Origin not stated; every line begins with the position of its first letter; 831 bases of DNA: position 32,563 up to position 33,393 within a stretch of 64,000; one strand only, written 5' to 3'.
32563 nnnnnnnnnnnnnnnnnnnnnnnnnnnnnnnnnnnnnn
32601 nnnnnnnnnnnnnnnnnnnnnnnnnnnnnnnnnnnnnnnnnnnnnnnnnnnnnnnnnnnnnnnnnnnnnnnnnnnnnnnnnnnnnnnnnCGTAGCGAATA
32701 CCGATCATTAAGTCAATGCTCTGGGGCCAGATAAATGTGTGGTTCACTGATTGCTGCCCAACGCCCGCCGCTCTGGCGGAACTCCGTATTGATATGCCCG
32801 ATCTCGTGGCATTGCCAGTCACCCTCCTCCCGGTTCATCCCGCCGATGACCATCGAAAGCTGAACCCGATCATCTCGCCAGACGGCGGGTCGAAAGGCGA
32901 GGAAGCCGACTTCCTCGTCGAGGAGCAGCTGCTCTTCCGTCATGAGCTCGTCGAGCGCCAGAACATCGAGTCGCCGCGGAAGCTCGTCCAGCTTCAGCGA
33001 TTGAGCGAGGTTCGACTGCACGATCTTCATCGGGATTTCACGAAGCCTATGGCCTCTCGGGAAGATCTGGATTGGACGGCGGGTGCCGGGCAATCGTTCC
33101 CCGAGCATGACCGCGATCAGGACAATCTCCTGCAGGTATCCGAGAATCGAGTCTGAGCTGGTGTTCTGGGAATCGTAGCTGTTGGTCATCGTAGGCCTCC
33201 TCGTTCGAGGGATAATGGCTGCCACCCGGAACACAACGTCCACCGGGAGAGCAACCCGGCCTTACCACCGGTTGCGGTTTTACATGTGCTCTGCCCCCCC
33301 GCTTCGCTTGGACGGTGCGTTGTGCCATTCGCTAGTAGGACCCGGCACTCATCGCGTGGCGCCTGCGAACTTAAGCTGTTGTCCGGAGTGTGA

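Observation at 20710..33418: Three promoter-like sites with (N)TAAGAA heptads at 11-bp periodicity bracket the SARP/Lan-like block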

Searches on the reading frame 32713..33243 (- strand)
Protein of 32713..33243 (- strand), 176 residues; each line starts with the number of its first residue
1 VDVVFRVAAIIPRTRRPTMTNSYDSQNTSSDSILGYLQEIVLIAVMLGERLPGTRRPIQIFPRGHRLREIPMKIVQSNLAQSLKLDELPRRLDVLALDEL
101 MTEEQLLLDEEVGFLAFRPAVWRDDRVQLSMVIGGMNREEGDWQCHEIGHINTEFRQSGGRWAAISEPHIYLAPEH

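Call 8: search_protein_families(library=pfam, proteins=[window:32713-33243:-], max_evalue=0.01)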
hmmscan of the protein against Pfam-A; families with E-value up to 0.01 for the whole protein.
window:32713-33243:- (176 aa): 0 families

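Call 25: search_protein_families(library=ncbifam, proteins=[window:32713-33243:-], max_evalue=0.1)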
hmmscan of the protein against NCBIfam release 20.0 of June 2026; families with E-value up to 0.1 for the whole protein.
window:32713-33243:- (176 aa): 0 families

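Call 41: find_homologous_proteins(query=window:32713-33189:-, max_evalue=0.001)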
Query window:32713-33189:- (158 aa): 22 proteins with E <= 0.001 among 108 candidates.
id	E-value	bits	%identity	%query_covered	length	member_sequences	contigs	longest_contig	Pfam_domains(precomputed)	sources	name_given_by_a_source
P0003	4.1e-100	350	100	100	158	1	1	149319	-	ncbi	ncbi:MAG: hypothetical protein R3A46_12375 [Thermomicrobiales bacterium]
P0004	4.6e-75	269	74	100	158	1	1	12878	-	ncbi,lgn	ncbi:hypothetical protein BH23CHL2_BH23CHL2_28460 [soil metagenome]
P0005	8.7e-75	268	73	100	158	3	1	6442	-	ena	-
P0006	9.1e-73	261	74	100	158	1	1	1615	-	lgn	-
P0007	5.1e-72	259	71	100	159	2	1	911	-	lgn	-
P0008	1.6e-71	257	70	100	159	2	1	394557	-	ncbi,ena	-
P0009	3.8e-71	256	74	91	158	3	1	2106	-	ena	-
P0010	5.4e-71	255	71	100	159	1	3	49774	-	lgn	-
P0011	2.1e-69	250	70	100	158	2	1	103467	-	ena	-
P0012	5.0e-68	246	68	100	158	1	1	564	-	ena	-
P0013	1.5e-67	244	68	100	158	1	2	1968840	-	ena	-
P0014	1.5e-63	231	63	100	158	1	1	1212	-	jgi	jgi:hypothetical protein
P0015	8.2e-61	222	62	100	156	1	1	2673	-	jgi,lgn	jgi:hypothetical protein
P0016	2.9e-58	214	62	97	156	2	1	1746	-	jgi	jgi:hypothetical protein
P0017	3.6e-56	207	67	85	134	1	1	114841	-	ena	-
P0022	4.6e-48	181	54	98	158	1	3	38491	-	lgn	-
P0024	2.7e-40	156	48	99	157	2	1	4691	-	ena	-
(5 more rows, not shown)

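Call 43: find_encoding_contigs(protein=P0017, flank=10000, max_places=1)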
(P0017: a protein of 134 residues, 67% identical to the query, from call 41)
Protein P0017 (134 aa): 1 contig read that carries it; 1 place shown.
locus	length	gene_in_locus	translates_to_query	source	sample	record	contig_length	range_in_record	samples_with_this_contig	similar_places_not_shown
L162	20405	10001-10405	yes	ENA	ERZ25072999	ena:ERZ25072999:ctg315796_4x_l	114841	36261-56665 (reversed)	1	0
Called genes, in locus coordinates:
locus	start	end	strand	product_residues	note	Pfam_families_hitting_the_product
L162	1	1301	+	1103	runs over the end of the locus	PF00270:DEAD, PF04851:ResIII, PF00271:Helicase_C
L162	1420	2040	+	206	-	-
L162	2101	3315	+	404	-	PF13546:DDE_5, PF01609:DDE_Tnp_1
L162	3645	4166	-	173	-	PF00583:Acetyltransf_1, PF13508:Acetyltransf_7, PF08445:FR47 (weak), PF13673:Acetyltransf_10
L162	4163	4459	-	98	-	PF08681:TacA1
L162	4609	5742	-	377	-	PF13495:Phage_int_SAM_4 (faint), PF00589:Phage_integrase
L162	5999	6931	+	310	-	PF02899:Phage_int_SAM_1, PF13495:Phage_int_SAM_4 (faint), PF00589:Phage_integrase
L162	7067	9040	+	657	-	PF01266:DAO (weak), PF12831:FAD_oxidored (weak)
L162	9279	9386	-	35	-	-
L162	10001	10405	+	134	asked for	-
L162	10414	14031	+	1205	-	PF03704:BTAD, PF13191:AAA_16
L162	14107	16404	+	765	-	PF00082:Peptidase_S8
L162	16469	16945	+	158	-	-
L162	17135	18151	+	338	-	PF01633:Choline_kinase (weak), PF01636:APH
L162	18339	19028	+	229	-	-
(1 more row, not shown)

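Call 44: find_encoding_contigs(protein=P0013, flank=10000, max_places=2)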
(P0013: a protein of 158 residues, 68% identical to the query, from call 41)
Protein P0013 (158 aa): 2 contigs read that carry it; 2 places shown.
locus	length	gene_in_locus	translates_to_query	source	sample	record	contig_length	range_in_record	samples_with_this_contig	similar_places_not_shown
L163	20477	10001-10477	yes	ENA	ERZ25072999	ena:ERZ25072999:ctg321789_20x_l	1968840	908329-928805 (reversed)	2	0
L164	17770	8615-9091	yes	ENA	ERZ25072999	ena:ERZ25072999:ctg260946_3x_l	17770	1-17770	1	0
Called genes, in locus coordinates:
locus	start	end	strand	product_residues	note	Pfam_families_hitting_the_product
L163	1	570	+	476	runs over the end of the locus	PF10009:DUF2252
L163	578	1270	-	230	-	PF00398:RrnaAD (weak), PF05175:MTS (weak), PF01209:Ubie_methyltran, PF13489:Methyltransf_23, PF13847:Methyltransf_31, PF08241:Methyltransf_11, PF08242:Methyltransf_12, PF13649:Methyltransf_25, +1 more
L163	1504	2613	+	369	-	PF01717:Meth_synt_2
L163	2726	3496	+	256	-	-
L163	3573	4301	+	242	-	PF00903:Glyoxalase (weak)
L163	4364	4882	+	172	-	PF13302:Acetyltransf_3, PF00583:Acetyltransf_1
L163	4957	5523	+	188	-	PF12867:DinB_2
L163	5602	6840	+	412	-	PF08240:ADH_N, PF16912:Glu_dehyd_C (faint), PF00107:ADH_zinc_N, PF13602:ADH_zinc_N_2 (weak)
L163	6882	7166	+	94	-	-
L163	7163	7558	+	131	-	PF01850:PIN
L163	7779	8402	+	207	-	PF09347:DUF1989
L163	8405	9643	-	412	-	PF06032:S-Me-THD_N, PF20906:S-Me-THD_C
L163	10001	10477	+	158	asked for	-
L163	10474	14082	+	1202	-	PF03704:BTAD, PF07719:TPR_2 (faint), PF13424:TPR_12 (faint), PF13191:AAA_16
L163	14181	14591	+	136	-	-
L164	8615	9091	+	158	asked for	-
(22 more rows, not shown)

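Call 45: find_encoding_contigs(protein=P0008, flank=10000, max_places=1)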
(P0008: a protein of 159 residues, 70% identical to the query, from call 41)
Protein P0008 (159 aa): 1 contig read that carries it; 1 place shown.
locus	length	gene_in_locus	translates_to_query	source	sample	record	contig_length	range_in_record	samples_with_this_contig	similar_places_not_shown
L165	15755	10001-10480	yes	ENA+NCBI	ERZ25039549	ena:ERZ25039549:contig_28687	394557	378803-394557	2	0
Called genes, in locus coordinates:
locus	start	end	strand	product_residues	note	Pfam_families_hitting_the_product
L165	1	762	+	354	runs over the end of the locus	PF24298:DUF7482 (faint)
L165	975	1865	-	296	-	-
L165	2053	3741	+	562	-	PF02776:TPP_enzyme_N, PF00205:TPP_enzyme_M, PF02775:TPP_enzyme_C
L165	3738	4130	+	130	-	-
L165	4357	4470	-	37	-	-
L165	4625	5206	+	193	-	-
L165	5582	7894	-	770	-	PF01590:GAF, PF13492:GAF_3, PF01590:GAF, PF13185:GAF_2, PF13492:GAF_3, PF01590:GAF, PF13185:GAF_2, PF13492:GAF_3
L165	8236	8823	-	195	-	PF01966:HD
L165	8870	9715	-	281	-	PF01738:DLH, PF00326:Peptidase_S9, PF08840:BAAT_C (faint)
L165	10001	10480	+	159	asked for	-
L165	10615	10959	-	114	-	-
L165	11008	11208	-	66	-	-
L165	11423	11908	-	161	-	-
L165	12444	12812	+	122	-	-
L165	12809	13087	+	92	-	-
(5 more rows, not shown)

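Call 60: find_encoding_contigs(protein=P0022, flank=10000, max_places=1)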
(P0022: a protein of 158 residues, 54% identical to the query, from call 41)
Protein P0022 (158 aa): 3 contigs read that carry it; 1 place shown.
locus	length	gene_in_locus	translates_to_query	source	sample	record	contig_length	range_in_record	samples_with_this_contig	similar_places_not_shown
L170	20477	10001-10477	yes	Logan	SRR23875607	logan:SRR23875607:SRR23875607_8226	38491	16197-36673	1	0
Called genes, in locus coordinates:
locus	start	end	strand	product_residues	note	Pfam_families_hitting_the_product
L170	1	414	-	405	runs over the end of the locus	PF07690:MFS_1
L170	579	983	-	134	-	PF07366:SnoaL, PF12680:SnoaL_2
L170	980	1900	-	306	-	PF00551:Formyl_trans_N, PF02911:Formyl_trans_C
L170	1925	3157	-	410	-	PF05631:MFS_5 (weak), PF07690:MFS_1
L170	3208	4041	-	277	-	PF01135:PCMT, PF01209:Ubie_methyltran, PF02353:CMAS (weak), PF13489:Methyltransf_23, PF13847:Methyltransf_31, PF08241:Methyltransf_11, PF08242:Methyltransf_12, PF13649:Methyltransf_25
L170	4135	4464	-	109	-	PF08734:GYD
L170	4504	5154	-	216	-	PF03992:ABM (faint), PF07978:NIPSNAP (faint)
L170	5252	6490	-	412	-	PF07690:MFS_1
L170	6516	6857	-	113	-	-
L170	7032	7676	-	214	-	-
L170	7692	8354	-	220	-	-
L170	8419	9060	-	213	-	PF21614:DUF6854 (faint)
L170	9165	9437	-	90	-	-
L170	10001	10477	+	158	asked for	-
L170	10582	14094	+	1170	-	PF03704:BTAD, PF13191:AAA_16, PF13424:TPR_12 (weak)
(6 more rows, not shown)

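Call 61: find_encoding_contigs(protein=P0024, flank=10000, max_places=1)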
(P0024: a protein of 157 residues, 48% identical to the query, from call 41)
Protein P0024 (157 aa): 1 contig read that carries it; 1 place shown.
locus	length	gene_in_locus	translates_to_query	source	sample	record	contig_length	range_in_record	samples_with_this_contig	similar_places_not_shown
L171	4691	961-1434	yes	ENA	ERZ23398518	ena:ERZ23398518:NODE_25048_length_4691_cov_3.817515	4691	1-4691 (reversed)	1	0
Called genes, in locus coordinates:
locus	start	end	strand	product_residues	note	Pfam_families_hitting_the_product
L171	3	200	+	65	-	?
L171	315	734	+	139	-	-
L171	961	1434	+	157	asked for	-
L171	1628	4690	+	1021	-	?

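Call 62: find_encoding_contigs(protein=P0011, flank=10000, max_places=1)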
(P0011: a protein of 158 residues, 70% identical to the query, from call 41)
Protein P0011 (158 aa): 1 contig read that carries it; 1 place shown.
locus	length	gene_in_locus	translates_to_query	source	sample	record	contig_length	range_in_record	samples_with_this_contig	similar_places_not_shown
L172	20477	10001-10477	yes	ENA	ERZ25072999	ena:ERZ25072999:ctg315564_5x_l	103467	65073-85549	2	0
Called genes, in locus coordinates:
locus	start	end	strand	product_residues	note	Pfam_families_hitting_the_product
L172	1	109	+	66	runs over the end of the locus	-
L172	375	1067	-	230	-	PF13489:Methyltransf_23, PF00398:RrnaAD (weak), PF01209:Ubie_methyltran (weak), PF13847:Methyltransf_31, PF08241:Methyltransf_11, PF08242:Methyltransf_12, PF13649:Methyltransf_25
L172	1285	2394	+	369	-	PF01717:Meth_synt_2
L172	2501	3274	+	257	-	-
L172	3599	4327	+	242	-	PF00903:Glyoxalase (weak)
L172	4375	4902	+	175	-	PF13302:Acetyltransf_3, PF00583:Acetyltransf_1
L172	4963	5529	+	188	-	PF12867:DinB_2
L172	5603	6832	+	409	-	PF08240:ADH_N, PF13602:ADH_zinc_N_2 (faint), PF16912:Glu_dehyd_C (faint), PF00107:ADH_zinc_N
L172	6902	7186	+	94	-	-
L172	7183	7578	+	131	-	PF01850:PIN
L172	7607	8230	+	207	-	PF09347:DUF1989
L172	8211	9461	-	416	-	PF06032:S-Me-THD_N, PF20906:S-Me-THD_C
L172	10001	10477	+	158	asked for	-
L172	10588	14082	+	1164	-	PF03704:BTAD, PF13191:AAA_16, PF13401:AAA_22 (faint)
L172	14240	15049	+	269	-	-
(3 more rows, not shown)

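Call 66: search_protein_families(library=pfam, proteins=[window:32713-33189:-], max_evalue=10)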
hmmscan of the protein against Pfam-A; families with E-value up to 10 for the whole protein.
window:32713-33189:- (158 aa): 0 families

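Call 85: predict_structure(alignment_id=A7)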
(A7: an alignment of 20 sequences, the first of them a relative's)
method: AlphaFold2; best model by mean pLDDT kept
length: 158 residues; sequences in the alignment: 20
mean_pLDDT: 76.3   pTM: 0.75
mean pLDDT of the five models: 76.3, 70.6, 70.2, 68.8, 65.2
residues with pLDDT >= 90: 46; 70-90: 60; 50-70: 38; < 50: 14
segments of 3 or more residues with pLDDT < 50: 1-7, 45-50
pLDDT, mean of each block of 10 residues (from residue 1): 43 86 88 90 55 67 79 66 54 78 93 85 78 93 91 73
secondary structure, 60 per line:
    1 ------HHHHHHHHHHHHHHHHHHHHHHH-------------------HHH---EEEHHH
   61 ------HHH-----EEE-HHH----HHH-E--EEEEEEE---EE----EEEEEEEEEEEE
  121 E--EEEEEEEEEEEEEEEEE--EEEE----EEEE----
elements in order: H7-29 E55-57 E75-77 E93-99 E109-121 E124-140 E143-146 E151-154

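Call 87: fold_search(model_id=the predicted structure, library=pdb)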
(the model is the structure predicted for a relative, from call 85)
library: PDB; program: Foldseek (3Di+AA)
matches with E <= 10: 1122; with E <= 0.001: 1
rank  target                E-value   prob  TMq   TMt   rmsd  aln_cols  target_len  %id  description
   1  2rfr                  5.6e-04  1.00  0.25  0.26   5.6        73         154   19  Crystal structure of an ntf2-like protein with a cystatin-like fold (saro_3722) from novosphingobium aromaticivorans dsm (released 2007-10-16)
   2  5ig5_E                4.9e-03  0.99  0.26  0.29   9.0        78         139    9  Crystal structure of N. vectensis CaMKII-B hub at pH 4.2 (released 2016-03-23)
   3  2jq5_MODEL_1_A        4.9e-03  0.99  0.22  0.27   5.9        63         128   22  Solution structure of RPA3114, a SEC-C motif containing protein from Rhodopseudomonas palustris; Northeast Str (released 2007-06-26)
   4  5ig3_A                5.8e-03  0.97  0.25  0.27   8.9        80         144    9  Crystal structure of the human CaMKII-alpha hub (released 2016-03-23)
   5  6vw4_A                5.8e-03  0.97  0.23  0.26   8.5        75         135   11  2.35 Angstrom structure of Caci_6494 from Catenulispora Acidiphila in complex with S-DNPA (released 2020-06-17)
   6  5ig5_A                6.6e-03  0.97  0.25  0.29   8.6        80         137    8  Crystal structure of N. vectensis CaMKII-B hub at pH 4.2 (released 2016-03-23)
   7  5ig3_D                7.4e-03  1.00  0.26  0.31   6.1        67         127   10  Crystal structure of the human CaMKII-alpha hub (released 2016-03-23)
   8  6w3f_A                7.4e-03  0.99  0.22  0.30   6.6        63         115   13  Rd1NTF2_05_I64F_A80G_T94P_D101K_L106W (released 2020-04-15)
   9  6p77_A                7.9e-03  0.99  0.24  0.27   5.7        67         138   10  2.5 Angstrom structure of Caci_6494 from Catenulispora Acidiphila (released 2020-06-17)
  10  3ejv                  7.9e-03  0.89  0.22  0.21   7.1        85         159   10  Crystal structure of a cystatin-like protein (saro_2766) from novosphingobium aromaticivorans dsm at 1.40 A resolution (released 2008-09-30)
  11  7rec_E                8.4e-03  0.97  0.23  0.28   7.8        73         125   12  Structure of Thr354Asn, Glu355Gln, Thr412Asn, Ile414Met, Ile464His, and Phe467Met mutant human CaMKII alpha hub bound  (released 2021-07-21)
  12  6of8_E                8.4e-03  0.96  0.25  0.30   9.6        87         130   11  Structure of Thr354Asn, Glu355Gln, Thr412Asn, Ile414Met, Ile464His, and Phe467Met mutant human CamKII-alpha hub domain (released 2019-04-17)
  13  9eoy_B                8.4e-03  0.90  0.33  0.38  12.0       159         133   10  Structure of Thr354Asn, Glu355Gln, Thr412Asn, Ile414Met, Ile464His, and Phe467Met mutant human CaMKII alpha hub bound  (released 2024-09-25)
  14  6w3f_B                1.0e-02  0.99  0.23  0.30   6.4        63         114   13  Rd1NTF2_05_I64F_A80G_T94P_D101K_L106W (released 2020-04-15)
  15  3soa                  1.1e-02  0.99  0.26  0.11   6.2        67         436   10  Full-length human CaMKII (released 2011-08-31)
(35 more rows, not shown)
